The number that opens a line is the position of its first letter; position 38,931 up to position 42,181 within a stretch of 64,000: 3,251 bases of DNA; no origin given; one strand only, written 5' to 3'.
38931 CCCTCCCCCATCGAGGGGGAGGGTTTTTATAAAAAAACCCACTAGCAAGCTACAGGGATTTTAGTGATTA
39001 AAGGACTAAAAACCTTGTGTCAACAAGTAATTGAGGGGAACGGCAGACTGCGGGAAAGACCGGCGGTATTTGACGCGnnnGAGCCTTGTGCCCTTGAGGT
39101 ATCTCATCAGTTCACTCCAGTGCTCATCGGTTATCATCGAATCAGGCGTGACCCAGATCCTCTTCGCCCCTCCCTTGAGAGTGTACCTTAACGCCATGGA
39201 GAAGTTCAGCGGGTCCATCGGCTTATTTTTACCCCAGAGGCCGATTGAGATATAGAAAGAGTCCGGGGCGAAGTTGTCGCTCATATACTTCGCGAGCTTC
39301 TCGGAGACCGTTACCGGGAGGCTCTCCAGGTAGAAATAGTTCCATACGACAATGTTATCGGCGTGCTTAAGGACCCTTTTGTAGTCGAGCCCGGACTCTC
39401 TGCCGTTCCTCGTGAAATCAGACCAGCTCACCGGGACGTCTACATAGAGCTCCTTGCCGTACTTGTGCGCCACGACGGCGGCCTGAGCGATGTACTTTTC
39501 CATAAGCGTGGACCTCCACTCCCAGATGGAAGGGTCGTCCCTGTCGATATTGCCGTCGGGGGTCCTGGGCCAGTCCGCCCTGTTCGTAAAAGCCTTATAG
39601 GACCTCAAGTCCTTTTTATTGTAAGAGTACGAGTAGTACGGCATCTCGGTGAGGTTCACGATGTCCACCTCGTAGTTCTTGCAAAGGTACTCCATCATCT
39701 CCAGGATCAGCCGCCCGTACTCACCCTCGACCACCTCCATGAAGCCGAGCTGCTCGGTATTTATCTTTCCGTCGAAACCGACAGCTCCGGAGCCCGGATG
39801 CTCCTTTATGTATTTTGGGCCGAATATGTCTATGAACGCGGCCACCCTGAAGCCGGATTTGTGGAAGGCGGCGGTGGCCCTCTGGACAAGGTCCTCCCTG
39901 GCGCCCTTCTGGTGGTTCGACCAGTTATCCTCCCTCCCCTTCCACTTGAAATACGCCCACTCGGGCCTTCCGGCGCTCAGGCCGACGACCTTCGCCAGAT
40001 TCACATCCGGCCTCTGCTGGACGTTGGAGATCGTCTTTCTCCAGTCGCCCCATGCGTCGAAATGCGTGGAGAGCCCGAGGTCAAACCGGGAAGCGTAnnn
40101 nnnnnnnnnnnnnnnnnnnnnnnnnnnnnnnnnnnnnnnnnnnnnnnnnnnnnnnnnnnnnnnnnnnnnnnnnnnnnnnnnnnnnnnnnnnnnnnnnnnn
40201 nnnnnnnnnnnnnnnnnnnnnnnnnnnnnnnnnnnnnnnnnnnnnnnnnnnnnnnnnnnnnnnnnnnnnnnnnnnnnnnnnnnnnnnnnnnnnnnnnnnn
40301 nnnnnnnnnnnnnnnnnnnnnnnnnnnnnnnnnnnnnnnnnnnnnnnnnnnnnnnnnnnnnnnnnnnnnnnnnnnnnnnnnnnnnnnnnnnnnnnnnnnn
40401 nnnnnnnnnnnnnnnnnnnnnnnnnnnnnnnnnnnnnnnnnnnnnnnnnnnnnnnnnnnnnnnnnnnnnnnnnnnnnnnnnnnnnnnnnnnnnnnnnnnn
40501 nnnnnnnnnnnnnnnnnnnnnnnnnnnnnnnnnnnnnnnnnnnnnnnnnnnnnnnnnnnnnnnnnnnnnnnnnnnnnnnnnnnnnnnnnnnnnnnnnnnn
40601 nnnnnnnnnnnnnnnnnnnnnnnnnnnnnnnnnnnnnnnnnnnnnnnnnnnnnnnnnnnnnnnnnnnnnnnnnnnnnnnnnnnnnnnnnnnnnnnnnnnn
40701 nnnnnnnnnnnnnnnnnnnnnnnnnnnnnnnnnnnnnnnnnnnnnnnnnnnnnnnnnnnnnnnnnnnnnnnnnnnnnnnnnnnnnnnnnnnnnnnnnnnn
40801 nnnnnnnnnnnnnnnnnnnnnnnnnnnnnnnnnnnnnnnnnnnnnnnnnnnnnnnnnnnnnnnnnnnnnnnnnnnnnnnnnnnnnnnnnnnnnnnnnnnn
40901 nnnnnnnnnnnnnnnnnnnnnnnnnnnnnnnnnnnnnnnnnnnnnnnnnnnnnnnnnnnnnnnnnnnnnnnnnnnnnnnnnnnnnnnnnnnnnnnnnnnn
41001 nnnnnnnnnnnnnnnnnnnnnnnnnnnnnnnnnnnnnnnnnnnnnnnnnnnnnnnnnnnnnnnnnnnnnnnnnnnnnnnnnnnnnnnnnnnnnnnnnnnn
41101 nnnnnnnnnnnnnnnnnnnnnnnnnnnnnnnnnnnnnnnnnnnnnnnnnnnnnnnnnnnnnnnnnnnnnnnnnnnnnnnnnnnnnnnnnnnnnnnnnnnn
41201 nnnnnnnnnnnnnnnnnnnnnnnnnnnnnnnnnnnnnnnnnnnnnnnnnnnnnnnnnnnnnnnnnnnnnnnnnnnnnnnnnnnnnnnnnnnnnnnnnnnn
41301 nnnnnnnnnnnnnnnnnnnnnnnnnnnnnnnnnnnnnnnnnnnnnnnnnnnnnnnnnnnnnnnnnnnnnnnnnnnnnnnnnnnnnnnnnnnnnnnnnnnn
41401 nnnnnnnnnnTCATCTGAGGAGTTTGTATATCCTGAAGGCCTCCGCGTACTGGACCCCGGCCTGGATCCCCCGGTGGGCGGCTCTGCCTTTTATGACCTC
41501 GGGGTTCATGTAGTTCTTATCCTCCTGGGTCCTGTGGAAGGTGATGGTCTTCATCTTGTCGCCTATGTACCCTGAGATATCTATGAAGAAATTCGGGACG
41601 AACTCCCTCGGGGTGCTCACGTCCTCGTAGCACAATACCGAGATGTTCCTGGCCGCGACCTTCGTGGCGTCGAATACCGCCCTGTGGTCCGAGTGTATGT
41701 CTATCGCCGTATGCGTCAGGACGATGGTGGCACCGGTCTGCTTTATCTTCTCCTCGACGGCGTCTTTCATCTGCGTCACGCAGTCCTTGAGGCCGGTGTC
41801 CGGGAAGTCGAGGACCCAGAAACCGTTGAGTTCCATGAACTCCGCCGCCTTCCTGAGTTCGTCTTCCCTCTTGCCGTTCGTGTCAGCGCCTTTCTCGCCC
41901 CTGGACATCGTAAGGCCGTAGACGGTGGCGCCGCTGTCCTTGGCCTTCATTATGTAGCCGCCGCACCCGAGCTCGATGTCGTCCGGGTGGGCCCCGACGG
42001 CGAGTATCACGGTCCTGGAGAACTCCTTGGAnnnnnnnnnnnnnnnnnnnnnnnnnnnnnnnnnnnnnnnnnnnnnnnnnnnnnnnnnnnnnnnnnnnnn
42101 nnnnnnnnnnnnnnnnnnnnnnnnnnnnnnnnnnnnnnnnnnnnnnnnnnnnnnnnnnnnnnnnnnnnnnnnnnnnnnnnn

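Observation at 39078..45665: Unusual four-gene synthase-type exopolysaccharide locus: ATP-grasp ligase, TPR-porin, TPR-TM-PIG-L deacetylase and GT2 synthase-hydrolase fusion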

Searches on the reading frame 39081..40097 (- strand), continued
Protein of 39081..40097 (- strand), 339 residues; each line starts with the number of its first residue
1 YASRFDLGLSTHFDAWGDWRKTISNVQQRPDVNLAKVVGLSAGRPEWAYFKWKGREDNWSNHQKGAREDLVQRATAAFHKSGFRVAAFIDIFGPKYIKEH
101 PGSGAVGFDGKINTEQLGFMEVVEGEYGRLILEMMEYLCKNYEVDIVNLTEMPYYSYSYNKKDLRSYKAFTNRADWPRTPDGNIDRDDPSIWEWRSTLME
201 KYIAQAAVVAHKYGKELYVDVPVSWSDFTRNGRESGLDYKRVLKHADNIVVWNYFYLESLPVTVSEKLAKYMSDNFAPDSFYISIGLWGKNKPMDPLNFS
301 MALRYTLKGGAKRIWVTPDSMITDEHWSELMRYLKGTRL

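Call 84: get_annotated_region(hit=H1, flank=7000)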
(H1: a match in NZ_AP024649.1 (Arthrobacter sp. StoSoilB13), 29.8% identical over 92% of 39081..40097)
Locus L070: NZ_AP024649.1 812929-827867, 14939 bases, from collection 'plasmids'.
description: Arthrobacter sp. StoSoilB13 plasmid StoSoilB13-2, complete sequence
organism: Arthrobacter sp. StoSoilB13 (NCBI taxid 2830993)
taxonomy: Bacteria; Actinomycetota; Actinomycetes; Micrococcales; Micrococcaceae; Arthrobacter; Arthrobacter sp. StoSoilB13
host: -; source: -; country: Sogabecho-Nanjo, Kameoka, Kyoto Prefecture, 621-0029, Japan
typing (MOB-suite, as given by PLSDB): non-mobilizable
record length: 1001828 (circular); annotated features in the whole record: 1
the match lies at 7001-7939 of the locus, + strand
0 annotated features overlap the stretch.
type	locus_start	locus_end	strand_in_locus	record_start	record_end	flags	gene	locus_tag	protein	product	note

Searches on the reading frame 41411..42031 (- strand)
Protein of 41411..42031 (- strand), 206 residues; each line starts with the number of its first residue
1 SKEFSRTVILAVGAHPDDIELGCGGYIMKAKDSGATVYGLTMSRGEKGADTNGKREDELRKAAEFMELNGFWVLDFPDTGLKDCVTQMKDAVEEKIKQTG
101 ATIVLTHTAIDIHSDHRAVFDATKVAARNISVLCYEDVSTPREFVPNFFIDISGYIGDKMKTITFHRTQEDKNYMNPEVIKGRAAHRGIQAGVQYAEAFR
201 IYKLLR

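Call 64: search_solved_structures(query=window:41411-42031:-, max_evalue=0.001, show_alignments=2)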
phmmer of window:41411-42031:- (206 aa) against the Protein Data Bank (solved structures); distinct sequences matched with E-value up to 0.001: 11.
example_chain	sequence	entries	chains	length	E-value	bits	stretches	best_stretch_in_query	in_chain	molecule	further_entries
1uan_A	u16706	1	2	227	3.5e-16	62.4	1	9-199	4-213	hypothetical protein TT1542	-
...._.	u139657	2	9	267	2.4e-11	46.6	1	9-202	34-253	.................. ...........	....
8bgo_A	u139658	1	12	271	2.6e-11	46.5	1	9-202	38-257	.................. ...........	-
3we7_A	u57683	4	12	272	4e-08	36.1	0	9-92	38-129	Putative uncharacterized protein PH0499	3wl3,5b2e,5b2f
3wl4_A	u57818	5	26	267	4.4e-08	36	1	9-202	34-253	Uncharacterized protein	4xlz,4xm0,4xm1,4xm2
6p2t_A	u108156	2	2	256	8.5e-08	35.1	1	8-203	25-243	N-acetyl-alpha-D-glucosaminyl L-malate deacetylase 1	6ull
3dfi_A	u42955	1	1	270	1.7e-07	34.1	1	82-131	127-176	Pseudoaglycone deacetylase Dbv21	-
2ixd_A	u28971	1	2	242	2.5e-07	33.5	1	8-199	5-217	LMBE-RELATED PROTEIN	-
5bmo_A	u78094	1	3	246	0.00015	24.4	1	4-77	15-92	Putative uncharacterized protein LnmX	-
2x9l_A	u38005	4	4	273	0.00045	22.9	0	78-138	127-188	N-ACYL GLM PEUDO-TEICOPLANIN DEACETYLASE | Teicoplanin pseudoaglycone deacetylases Orf2 | Teicoplanin pseudoaglycone deacetylase Orf2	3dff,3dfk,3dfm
6iiy_A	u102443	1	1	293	0.00072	22.2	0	82-138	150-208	deacetylase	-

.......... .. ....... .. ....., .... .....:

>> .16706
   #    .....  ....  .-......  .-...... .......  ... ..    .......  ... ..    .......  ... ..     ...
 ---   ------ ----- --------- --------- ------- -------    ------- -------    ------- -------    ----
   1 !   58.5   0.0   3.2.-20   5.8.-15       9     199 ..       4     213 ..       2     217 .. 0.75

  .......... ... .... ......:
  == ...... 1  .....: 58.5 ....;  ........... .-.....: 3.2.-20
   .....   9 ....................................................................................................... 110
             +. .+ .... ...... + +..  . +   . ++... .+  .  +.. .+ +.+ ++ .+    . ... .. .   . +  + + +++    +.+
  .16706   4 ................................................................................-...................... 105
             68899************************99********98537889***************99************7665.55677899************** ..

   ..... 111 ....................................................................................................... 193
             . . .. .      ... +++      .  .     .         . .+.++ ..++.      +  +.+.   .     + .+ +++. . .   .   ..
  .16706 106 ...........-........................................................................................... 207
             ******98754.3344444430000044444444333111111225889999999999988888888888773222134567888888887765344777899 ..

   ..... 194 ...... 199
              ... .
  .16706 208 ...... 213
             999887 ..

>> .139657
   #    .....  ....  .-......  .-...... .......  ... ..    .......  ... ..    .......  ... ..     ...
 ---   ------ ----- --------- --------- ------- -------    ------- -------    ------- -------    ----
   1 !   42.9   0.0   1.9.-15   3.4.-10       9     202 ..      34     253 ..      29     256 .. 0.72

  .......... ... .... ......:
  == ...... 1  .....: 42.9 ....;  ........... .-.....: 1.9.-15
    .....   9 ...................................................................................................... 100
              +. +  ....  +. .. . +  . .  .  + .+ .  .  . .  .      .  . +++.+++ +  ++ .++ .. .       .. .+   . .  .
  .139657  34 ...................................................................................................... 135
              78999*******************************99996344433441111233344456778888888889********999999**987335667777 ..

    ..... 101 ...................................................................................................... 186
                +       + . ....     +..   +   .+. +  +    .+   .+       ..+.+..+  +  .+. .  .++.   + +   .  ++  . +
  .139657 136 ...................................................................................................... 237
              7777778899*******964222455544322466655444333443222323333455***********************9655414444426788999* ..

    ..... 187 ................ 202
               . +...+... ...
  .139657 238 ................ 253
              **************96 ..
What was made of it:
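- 41414..42010 (-): PIG-L/LmbE-type metal-dependent de-N-acetylase domain, predicted to be cytoplasmic. PDB relatives are TT1542 (3.5e-16), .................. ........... (2.4e-11) and BshB (8.5e-8) (call 64).
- PIG-L relatives: they act on small GlcNAc glycosides in the cytoplasm, for example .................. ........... and BshB (call 64). PIG-L relatives act on small glycosides or glycolipids, and the founding PIG-L is itself TM-anchored and acts at the cytoplasmic face (established knowledge; call 64).
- Tried and rejected: A sequence search of the PIG-L domain alone was informative instead (call 64).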
